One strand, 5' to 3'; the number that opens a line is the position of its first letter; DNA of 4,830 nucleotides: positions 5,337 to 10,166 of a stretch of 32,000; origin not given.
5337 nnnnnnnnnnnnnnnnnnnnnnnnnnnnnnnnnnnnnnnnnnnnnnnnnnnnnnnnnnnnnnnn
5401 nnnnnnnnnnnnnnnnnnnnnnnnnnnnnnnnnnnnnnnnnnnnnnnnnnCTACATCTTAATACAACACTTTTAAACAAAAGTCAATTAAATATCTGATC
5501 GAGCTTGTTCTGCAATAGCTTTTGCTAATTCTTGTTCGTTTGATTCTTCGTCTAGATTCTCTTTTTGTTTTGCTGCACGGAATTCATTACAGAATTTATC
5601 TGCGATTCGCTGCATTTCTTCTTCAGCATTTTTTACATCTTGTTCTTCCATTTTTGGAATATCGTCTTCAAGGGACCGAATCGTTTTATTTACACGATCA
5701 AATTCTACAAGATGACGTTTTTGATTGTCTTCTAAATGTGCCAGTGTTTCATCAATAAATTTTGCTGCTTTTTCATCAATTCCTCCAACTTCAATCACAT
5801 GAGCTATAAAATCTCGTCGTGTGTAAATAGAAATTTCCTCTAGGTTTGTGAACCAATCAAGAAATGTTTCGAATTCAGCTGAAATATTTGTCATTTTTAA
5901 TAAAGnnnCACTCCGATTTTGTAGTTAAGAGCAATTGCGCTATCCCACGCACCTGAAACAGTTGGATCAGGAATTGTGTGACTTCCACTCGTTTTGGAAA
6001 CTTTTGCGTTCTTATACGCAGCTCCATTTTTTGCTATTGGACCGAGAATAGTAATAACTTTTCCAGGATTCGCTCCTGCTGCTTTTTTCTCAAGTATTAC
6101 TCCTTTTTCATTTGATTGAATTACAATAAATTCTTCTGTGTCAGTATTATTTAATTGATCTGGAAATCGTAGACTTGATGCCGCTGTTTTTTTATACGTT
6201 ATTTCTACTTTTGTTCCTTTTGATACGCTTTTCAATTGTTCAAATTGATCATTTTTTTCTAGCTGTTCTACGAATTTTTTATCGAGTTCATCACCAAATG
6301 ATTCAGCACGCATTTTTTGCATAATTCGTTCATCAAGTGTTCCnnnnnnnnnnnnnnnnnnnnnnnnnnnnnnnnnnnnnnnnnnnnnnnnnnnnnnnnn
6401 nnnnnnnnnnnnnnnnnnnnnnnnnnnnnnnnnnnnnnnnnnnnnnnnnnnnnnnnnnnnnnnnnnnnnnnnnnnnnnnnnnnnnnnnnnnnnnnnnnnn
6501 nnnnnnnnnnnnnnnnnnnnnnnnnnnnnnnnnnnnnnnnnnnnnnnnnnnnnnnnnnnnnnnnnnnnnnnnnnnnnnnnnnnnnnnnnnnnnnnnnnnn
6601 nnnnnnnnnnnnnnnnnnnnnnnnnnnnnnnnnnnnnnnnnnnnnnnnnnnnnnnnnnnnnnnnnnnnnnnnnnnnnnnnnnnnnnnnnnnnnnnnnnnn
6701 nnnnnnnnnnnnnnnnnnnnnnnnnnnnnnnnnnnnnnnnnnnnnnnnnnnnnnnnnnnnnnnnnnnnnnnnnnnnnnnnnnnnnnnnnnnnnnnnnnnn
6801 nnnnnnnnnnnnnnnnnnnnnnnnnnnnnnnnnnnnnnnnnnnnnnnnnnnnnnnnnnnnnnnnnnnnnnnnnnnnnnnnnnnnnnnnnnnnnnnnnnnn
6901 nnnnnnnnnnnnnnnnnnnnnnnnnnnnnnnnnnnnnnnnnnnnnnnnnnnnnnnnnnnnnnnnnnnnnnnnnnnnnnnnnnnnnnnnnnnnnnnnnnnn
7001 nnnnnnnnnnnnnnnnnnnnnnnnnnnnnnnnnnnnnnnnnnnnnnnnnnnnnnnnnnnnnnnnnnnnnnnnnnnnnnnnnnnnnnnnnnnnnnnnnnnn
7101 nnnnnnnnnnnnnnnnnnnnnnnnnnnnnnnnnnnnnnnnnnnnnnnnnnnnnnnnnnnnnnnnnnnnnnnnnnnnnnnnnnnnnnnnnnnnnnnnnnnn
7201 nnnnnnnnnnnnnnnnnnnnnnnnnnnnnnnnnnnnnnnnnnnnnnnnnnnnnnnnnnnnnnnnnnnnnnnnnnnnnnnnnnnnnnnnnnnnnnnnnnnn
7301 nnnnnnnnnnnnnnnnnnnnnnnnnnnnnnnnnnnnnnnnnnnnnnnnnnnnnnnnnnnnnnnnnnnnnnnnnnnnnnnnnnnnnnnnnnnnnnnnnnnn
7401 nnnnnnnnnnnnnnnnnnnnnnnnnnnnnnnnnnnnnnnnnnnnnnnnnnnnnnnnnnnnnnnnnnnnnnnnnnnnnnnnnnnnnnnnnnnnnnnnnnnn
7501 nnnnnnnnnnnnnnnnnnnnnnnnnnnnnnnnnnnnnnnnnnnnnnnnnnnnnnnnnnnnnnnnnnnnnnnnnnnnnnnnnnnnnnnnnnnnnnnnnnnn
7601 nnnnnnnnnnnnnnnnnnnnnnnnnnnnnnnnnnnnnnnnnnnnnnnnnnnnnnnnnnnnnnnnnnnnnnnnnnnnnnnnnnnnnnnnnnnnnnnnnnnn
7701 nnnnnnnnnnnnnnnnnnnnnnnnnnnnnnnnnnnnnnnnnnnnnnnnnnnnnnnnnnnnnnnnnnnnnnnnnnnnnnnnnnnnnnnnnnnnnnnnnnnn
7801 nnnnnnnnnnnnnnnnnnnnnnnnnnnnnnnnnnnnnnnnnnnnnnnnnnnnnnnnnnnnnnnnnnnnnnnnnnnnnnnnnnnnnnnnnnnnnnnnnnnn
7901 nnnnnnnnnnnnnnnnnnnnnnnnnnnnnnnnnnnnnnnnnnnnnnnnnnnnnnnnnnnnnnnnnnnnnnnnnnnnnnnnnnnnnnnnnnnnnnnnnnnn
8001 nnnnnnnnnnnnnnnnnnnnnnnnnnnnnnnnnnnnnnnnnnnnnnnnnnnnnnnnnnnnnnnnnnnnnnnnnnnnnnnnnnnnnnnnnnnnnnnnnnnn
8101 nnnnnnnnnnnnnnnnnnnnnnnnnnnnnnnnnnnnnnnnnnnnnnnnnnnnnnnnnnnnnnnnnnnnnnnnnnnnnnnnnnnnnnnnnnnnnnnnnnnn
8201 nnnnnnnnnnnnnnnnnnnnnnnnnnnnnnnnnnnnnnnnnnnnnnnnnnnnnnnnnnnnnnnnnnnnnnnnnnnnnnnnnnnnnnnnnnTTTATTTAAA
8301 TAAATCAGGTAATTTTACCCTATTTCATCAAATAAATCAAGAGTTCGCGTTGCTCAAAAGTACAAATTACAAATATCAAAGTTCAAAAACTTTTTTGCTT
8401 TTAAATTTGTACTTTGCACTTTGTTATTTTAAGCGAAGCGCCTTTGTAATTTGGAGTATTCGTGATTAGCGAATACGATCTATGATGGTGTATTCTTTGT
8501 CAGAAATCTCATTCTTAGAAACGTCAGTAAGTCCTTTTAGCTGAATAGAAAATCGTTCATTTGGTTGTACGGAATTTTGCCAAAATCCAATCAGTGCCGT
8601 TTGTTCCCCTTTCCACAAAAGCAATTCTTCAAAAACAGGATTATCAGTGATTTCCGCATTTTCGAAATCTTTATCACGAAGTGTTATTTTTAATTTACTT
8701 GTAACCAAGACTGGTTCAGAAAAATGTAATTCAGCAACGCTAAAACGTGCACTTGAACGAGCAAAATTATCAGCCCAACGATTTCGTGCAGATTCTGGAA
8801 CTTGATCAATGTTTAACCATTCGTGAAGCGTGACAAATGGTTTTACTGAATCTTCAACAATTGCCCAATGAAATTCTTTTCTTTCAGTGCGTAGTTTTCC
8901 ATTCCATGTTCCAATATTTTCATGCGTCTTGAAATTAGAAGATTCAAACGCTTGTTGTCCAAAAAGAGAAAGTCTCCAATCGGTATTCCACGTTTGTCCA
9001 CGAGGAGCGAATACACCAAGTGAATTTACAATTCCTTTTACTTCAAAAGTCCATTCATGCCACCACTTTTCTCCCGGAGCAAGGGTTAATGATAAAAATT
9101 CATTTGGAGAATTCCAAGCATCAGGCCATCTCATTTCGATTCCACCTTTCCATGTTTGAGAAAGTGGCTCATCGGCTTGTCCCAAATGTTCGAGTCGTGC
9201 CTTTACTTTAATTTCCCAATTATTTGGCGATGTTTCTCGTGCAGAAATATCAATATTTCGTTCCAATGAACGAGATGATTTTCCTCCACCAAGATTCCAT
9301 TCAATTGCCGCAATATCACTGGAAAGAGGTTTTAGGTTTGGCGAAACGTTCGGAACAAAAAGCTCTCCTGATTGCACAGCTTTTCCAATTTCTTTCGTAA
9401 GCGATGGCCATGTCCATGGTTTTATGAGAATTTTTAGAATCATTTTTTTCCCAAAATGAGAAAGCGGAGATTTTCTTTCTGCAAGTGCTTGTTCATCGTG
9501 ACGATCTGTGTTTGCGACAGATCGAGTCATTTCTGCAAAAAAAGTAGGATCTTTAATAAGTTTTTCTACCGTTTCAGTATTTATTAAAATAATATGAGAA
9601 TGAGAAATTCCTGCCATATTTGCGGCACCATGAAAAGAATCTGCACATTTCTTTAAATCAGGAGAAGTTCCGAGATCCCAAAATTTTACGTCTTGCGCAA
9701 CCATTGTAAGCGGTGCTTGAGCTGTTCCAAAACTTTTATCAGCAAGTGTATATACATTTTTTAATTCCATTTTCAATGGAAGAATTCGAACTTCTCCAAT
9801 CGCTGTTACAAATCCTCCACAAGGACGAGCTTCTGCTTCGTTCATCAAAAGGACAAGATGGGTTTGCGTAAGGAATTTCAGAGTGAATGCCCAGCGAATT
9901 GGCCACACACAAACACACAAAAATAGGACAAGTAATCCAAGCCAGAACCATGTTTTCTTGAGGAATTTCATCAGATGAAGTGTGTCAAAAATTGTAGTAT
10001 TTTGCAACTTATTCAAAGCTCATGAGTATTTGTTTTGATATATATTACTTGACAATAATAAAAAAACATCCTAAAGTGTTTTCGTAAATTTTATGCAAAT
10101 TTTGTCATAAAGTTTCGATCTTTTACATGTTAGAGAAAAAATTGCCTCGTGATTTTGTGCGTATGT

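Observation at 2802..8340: Orphan three-gene cluster: two helical giants with a shared C-terminal module flank a small acidic protein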

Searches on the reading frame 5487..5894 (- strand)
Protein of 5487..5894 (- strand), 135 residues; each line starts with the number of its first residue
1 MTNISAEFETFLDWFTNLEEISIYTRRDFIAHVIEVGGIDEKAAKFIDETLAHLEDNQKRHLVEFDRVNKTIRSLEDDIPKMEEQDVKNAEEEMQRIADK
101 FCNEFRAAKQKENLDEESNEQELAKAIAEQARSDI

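Call 5: search_protein_families(library=pfam, proteins=[window:5487-5894:-], max_evalue=0.01)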
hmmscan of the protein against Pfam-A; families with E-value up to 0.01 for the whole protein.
window:5487-5894:- (135 aa): 1 family
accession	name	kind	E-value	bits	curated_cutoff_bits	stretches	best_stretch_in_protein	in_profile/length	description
PF06069.16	PerC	-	0.0016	19.1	22.6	1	27-93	3-69/90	PerC transcriptional activator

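Call 25: search_protein_families(library=phrogs, proteins=[window:5487-5894:-], max_evalue=0.01)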
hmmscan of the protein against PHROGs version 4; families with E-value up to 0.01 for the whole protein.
window:5487-5894:- (135 aa): 0 families

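Call 26: search_protein_families(library=ncbifam, proteins=[window:5487-5894:-], max_evalue=0.01)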
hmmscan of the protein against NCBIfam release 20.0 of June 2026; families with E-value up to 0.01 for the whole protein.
window:5487-5894:- (135 aa): 0 families

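Call 30: list_cluster_members(proteins=[P0001, P0010, window:5487-5894:-, window:11993-14446:+, window:8466-10016:-])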
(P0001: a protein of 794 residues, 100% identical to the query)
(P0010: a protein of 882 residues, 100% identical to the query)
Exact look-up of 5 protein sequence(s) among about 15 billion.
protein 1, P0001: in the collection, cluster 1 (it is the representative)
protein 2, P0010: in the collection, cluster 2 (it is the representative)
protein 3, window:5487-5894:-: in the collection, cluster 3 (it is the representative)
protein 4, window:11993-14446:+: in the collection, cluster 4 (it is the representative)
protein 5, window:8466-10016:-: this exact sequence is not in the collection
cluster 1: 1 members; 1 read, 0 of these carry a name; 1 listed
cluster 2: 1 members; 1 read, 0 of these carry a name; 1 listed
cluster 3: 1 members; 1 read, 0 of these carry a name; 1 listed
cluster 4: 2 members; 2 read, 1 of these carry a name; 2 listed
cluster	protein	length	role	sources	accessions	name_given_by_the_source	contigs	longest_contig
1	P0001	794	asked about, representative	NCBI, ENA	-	-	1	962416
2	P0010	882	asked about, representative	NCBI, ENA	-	-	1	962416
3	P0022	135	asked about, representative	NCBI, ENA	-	-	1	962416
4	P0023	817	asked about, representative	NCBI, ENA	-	-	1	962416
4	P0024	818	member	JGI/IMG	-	hypothetical protein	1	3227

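Call 80: search_solved_structures(query=A3, max_evalue=1)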
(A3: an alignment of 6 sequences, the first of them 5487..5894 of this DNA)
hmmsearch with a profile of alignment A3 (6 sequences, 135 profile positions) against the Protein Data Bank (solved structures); distinct sequences matched with E-value up to 1: 5.
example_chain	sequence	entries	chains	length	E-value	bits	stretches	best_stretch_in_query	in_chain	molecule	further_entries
1eh1_A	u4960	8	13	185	0.13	15.4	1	78-112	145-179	RIBOSOME RECYCLING FACTOR | Ribosome-recycling factor | 50S ribosomal protein RRF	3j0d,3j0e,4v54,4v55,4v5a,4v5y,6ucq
4atm_A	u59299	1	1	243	0.17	15.1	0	57-109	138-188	AMPHIPHYSIN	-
4pd3_A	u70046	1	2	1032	0.35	14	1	46-121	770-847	Nonmuscle myosin heavy chain B, Alpha-actinin A Chimera Protein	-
3sog_A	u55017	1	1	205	0.35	14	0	57-109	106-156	Amphiphysin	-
9ihl_A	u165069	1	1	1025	0.42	13.8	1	46-121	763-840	Myosin-9,Alpha-actinin A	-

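Call 83: search_protein_families(library=padloc, proteins=[window:5487-5894:-], max_evalue=0.01)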
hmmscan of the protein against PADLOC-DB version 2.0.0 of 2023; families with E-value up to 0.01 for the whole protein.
window:5487-5894:- (135 aa): 1 family
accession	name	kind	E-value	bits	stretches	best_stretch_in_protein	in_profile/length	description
PDLC02714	PbeC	-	0.0046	13.8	1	37-134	410-510/651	PbeC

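Call 100: search_protein_families(library=pfam, proteins=[window:5487-5894:-], max_evalue=0.5)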
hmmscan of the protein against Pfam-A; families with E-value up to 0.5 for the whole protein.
window:5487-5894:- (135 aa): 3 families
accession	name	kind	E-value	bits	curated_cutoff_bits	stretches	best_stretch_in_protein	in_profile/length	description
PF06069.16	PerC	-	0.0016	19.1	22.6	1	27-93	3-69/90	PerC transcriptional activator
PF16342.10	DUF4972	-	0.041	14.2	28.8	1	70-112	82-127/128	Domain of unknown function (DUF4972)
PF19553.4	DUF6076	-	0.11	12.7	23.5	1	81-126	89-134/168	Family of unknown function (DUF6076)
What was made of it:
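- Tried and rejected: PerC-like regulator for B: repeated hits, always below threshold, and absent in distant members (calls 5, 100).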

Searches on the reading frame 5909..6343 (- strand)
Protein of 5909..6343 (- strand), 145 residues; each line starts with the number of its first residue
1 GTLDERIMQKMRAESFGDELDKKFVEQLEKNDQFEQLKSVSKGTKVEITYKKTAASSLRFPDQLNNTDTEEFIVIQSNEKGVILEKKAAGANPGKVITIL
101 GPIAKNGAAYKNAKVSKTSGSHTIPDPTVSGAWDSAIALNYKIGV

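Call 97: search_solved_structures(query=A8, max_evalue=10)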
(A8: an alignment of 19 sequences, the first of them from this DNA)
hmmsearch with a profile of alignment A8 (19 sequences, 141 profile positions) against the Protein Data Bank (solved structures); distinct sequences matched with E-value up to 10: 3.
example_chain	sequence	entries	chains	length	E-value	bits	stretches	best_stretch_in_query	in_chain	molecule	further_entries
2io0_B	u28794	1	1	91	0.55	13.5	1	55-87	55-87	Small ubiquitin-related modifier 2 precursor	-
7xr2_1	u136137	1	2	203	0.56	13.4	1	3-47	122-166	VP11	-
3zo5_B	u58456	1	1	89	0.8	12.9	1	55-87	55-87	SMALL UBIQUITIN-RELATED MODIFIER 2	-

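Call 98: search_protein_families(library=pfam, alignment_id=A8, max_evalue=1)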
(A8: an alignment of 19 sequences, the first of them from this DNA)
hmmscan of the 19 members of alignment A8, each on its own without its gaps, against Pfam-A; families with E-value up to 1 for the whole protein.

A. member 1, seq(145 aa): 2 families
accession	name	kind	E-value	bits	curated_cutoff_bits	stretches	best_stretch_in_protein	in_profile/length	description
PF11518.13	DUF3221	-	0.13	13.1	26.4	1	20-57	31-68/82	Protein of unknown function (DUF3221)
PF04531.18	Phage_holin_1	-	0.22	12.5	22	1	124-142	61-79/82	Bacteriophage holin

B. families by the number of members that match (of 19 scanned): 12 families
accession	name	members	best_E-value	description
PF11518.13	DUF3221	2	0.13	Protein of unknown function (DUF3221)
PF20047.4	DUF6449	1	0.022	Domain of unknown function (DUF6449)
PF19749.4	DUF6236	1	0.031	Family of unknown function (DUF6236)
PF21959.2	DUF6923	1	0.034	Repeat of unknown function (DUF6923)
PF16658.11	RF3_C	1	0.045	Class II release factor RF3, C-terminal domain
PF21574.2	Cas9_PI_C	1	0.071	CRISPR-associated endonuclease Cas9, C-terminal domain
PF02212.23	GED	1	0.083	Dynamin GTPase effector domain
PF03830.20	PTSIIB_sorb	1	0.087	PTS system sorbose subfamily IIB component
PF17596.7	DUF5492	1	0.12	Family of unknown function (DUF5492)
PF07353.17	Uroplakin_II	1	0.14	Uroplakin II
PF04531.18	Phage_holin_1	1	0.22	Bacteriophage holin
PF19760.4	DUF6247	1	0.26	Family of unknown function (DUF6247)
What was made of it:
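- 5909..6328 (-): C-terminal module of A (aa 655-794), the most conserved part of the whole family. It includes the invariant peptide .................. (6230..6283) and RFPDQL (FPDQL at 6152..6166). No PDB or Pfam match (calls 97, 98).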

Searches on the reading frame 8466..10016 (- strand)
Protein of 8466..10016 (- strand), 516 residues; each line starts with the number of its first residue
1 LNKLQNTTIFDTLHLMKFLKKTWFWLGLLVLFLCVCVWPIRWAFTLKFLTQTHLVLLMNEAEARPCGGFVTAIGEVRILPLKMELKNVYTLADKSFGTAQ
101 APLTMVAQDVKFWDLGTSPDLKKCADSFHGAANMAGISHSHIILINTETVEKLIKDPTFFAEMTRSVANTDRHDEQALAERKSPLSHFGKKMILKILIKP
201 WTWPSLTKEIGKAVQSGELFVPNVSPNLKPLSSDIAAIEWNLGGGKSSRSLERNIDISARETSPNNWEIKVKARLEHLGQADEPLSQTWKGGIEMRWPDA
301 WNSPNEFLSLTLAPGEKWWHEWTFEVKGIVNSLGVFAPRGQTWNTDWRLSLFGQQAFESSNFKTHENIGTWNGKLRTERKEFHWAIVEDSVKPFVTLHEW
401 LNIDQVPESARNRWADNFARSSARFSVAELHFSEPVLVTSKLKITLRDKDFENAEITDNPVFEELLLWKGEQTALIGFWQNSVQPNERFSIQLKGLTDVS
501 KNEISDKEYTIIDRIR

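Call 5: search_protein_families(library=pfam, proteins=[window:8466-10016:-], max_evalue=0.01)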
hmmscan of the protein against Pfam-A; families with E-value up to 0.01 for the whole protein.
window:8466-10016:- (516 aa): 1 family
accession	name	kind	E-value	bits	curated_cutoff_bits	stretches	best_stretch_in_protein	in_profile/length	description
PF13196.11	DUF4012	-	0.00023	22.1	28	1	51-153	4-115/144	Protein of unknown function (DUF4012)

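Call 25: search_protein_families(library=phrogs, proteins=[window:8466-10016:-], max_evalue=0.01)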
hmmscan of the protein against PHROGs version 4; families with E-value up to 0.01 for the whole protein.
window:8466-10016:- (516 aa): 0 families

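Call 26: search_protein_families(library=ncbifam, proteins=[window:8466-10016:-], max_evalue=0.01)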
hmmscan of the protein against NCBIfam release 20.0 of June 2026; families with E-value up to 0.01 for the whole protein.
window:8466-10016:- (516 aa): 0 families

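Call 83: search_protein_families(library=padloc, proteins=[window:8466-10016:-], max_evalue=0.01)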
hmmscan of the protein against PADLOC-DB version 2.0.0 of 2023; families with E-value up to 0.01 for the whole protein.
window:8466-10016:- (516 aa): 0 families
